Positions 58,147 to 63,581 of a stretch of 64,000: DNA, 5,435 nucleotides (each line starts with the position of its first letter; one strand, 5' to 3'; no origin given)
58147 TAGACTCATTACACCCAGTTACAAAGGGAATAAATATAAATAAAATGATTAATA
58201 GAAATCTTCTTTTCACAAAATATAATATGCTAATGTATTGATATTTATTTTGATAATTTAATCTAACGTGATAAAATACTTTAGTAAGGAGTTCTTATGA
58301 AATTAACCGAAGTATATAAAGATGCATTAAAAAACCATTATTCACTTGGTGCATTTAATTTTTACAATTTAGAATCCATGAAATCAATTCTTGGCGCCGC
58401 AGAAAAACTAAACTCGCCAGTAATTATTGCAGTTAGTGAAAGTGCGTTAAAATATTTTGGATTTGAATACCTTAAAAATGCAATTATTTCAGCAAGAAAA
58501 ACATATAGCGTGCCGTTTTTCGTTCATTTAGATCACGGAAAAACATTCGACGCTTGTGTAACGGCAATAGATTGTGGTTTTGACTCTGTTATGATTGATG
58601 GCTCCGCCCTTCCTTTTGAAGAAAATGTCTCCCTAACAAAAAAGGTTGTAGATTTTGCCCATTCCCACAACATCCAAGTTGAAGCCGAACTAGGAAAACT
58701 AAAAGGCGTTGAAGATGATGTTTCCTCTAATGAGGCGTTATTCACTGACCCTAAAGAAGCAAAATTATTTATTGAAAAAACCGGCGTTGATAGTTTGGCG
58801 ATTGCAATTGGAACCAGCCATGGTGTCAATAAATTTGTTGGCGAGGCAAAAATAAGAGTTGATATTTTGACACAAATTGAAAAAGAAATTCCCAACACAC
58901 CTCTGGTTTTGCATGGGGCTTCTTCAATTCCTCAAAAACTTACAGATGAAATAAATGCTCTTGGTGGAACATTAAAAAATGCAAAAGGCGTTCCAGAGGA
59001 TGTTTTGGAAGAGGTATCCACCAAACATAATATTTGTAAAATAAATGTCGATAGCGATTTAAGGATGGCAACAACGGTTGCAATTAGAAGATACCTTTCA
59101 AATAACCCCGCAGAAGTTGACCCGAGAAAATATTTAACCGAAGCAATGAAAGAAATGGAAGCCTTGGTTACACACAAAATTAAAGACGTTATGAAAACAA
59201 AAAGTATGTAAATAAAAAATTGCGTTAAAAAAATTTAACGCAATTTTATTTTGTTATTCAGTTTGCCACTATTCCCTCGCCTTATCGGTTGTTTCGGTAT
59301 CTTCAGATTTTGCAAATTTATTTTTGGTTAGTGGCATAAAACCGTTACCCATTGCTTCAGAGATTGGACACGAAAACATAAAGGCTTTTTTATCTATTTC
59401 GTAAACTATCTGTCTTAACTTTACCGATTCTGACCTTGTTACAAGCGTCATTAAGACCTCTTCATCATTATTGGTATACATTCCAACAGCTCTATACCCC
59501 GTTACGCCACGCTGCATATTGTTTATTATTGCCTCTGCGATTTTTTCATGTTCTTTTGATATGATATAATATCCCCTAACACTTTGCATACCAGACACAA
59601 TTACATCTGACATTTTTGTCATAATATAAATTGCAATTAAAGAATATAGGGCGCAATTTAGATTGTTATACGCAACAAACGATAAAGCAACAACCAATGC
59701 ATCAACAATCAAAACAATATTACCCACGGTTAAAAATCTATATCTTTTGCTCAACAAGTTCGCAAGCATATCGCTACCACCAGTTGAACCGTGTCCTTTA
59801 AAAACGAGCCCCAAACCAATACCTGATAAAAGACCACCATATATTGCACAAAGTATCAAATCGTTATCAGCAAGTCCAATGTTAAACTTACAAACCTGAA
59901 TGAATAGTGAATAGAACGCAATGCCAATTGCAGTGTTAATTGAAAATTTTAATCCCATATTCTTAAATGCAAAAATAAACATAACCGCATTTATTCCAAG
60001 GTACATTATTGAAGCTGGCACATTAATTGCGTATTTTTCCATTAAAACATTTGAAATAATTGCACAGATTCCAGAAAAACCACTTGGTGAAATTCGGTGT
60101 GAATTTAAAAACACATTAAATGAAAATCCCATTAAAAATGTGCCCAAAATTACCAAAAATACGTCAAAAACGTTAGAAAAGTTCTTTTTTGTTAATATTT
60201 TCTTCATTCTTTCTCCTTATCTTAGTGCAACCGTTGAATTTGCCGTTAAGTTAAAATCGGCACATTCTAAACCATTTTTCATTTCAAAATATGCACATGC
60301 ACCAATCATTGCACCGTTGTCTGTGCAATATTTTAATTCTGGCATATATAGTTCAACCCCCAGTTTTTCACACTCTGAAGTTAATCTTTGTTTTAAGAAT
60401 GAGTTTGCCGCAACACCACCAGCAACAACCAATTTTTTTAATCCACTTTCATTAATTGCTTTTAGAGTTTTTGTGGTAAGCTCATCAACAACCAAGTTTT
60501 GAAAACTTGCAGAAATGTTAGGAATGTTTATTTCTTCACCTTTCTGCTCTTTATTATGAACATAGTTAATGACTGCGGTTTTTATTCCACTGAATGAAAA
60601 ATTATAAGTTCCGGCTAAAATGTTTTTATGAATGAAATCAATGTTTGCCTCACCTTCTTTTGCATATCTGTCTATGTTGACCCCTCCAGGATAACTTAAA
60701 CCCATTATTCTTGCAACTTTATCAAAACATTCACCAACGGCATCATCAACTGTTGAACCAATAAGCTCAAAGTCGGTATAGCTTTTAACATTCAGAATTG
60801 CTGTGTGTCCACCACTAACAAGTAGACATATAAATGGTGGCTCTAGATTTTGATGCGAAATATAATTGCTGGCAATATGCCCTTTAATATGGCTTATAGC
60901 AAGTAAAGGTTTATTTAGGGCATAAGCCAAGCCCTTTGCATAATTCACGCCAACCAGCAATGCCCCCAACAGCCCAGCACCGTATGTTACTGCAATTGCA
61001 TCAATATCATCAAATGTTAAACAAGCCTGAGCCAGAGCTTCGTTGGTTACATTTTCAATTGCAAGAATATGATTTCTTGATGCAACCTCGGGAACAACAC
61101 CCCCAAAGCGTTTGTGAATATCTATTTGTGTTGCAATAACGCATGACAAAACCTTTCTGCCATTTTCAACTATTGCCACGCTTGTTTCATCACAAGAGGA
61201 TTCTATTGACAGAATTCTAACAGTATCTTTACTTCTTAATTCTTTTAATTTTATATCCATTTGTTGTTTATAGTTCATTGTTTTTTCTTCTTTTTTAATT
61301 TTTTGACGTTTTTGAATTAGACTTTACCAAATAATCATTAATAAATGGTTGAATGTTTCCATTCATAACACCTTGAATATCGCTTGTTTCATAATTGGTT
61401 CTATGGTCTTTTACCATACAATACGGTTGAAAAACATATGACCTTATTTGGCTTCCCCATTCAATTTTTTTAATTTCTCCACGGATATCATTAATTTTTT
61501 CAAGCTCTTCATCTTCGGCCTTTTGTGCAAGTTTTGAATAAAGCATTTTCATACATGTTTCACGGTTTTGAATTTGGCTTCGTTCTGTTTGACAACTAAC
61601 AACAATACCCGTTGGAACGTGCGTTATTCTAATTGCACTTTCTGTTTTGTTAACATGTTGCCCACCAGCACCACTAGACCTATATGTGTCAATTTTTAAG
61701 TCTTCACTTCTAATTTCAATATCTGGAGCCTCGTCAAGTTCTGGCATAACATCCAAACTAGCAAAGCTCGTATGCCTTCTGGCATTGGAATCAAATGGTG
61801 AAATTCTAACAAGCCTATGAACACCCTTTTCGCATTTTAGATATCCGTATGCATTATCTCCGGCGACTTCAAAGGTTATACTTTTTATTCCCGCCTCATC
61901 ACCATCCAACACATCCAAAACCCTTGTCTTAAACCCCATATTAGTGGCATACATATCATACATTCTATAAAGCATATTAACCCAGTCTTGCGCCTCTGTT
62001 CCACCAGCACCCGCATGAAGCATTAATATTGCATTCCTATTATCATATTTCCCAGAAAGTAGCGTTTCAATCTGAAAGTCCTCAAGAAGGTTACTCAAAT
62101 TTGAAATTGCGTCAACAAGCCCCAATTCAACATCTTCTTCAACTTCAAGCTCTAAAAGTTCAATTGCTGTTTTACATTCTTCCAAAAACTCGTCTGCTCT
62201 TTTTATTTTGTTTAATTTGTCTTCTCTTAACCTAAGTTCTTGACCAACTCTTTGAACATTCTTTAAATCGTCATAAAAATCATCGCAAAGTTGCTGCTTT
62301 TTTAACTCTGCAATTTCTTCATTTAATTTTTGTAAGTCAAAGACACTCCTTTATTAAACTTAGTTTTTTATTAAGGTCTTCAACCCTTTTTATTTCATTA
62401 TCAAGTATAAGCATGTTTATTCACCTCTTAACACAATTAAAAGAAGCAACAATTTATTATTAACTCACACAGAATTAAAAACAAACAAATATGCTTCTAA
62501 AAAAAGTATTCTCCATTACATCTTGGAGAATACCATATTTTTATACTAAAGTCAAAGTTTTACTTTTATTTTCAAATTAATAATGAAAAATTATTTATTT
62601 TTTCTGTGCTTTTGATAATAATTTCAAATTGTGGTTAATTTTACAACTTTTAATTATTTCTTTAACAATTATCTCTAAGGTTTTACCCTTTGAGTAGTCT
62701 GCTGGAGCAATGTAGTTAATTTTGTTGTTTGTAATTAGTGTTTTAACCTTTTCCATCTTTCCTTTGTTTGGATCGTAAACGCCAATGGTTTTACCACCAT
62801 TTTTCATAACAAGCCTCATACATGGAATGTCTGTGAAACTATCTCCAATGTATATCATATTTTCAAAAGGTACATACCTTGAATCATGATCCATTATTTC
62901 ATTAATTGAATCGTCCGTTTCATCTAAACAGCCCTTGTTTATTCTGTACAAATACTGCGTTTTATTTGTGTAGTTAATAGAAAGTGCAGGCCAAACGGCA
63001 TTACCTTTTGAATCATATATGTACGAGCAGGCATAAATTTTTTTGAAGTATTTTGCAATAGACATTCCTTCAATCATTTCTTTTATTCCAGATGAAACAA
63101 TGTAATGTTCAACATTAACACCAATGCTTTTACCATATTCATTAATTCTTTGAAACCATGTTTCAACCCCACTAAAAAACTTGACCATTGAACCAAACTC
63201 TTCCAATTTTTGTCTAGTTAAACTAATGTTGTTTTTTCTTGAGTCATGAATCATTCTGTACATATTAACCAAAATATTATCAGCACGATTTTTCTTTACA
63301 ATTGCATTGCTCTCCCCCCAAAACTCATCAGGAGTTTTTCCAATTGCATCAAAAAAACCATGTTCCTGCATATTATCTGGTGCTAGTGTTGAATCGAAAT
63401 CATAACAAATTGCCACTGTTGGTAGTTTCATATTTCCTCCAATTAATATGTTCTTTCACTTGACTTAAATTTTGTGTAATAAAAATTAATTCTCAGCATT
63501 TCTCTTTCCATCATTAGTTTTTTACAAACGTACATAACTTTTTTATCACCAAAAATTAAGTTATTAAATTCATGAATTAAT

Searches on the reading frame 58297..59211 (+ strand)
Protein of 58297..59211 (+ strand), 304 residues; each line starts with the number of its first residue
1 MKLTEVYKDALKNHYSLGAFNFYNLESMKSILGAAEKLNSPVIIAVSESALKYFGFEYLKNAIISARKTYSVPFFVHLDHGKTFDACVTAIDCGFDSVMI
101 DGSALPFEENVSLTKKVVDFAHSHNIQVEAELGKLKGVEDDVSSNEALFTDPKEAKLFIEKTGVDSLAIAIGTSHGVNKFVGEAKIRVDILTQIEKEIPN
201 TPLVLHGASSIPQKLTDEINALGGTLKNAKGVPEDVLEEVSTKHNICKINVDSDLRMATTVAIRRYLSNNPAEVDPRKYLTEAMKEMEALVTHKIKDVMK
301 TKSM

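Call 57: search_protein_families(library=pfam, proteins=[window:58297-59211:+], max_evalue=0.001)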
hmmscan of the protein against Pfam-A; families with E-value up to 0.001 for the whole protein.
window:58297-59211:+ (304 aa): 1 family
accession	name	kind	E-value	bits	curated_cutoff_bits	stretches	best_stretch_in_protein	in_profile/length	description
PF01116.26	F_bP_aldolase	-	1.2e-92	310.8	25.5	1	2-299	2-273/277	Fructose-bisphosphate aldolase class-II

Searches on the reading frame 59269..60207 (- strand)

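Call 57: search_protein_families(library=pfam, proteins=[window:59269-60207:-], max_evalue=0.001)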
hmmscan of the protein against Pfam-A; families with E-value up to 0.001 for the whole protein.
window:59269-60207:- (312 aa): 2 families
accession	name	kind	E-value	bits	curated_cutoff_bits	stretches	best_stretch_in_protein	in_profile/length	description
PF02588.21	YitT_membrane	-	8.3e-51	172.7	24.3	1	16-227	2-204/205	Uncharacterised 5xTM membrane BCR, YitT family COG1284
PF10035.14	DUF2179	-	6.6e-18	64.7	22.8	1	233-287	1-55/55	Uncharacterized protein conserved in bacteria (DUF2179)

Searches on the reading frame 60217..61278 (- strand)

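Call 57: search_protein_families(library=pfam, proteins=[window:60217-61278:-], max_evalue=0.001)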
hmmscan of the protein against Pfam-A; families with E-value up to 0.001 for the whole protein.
window:60217-61278:- (353 aa): 3 families
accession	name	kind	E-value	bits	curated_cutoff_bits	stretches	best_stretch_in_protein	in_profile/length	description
PF00814.31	TsaD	-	2.2e-94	316.5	24.8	1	42-326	1-263/264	tRNA N6-adenosine threonylcarbamoyltransferase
PF22521.2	HypF_C_2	-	4.2e-09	37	27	1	181-325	96-239/241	Carbamoyltransferase, Kae1-like Domain, second subdomain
PF02543.21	Carbam_trans_N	-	2.1e-08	34.4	24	1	117-327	119-344/346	Carbamoyltransferase N-terminus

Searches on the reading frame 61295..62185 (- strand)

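Call 57: search_protein_families(library=pfam, proteins=[window:61295-62185:-], max_evalue=0.001)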
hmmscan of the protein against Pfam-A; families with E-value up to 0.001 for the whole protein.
window:61295-62185:- (296 aa): 2 families
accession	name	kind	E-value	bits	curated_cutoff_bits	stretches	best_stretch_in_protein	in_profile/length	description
PF03462.23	PCRF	-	1.2e-46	159.4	24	1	4-143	51-193/194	PCRF domain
PF00472.26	RF-1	-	1.8e-43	147.6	35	1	155-262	4-116/116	RF-1 domain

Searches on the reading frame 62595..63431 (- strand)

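Call 57: search_protein_families(library=pfam, proteins=[window:62595-63431:-], max_evalue=0.001)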
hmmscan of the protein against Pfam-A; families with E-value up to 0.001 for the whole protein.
window:62595-63431:- (278 aa): 3 families
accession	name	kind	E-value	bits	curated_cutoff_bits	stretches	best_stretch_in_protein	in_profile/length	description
PF12710.13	HAD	-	3.5e-05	24.7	27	1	10-206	3-189/189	haloacid dehalogenase-like hydrolase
PF13419.12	HAD_2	-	0.00019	22.1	23.8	0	9-142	2-135/178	Haloacid dehalogenase-like hydrolase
PF06888.18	Put_Phosphatase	-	0.00031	20.7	27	1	8-205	3-185/234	Putative Phosphatase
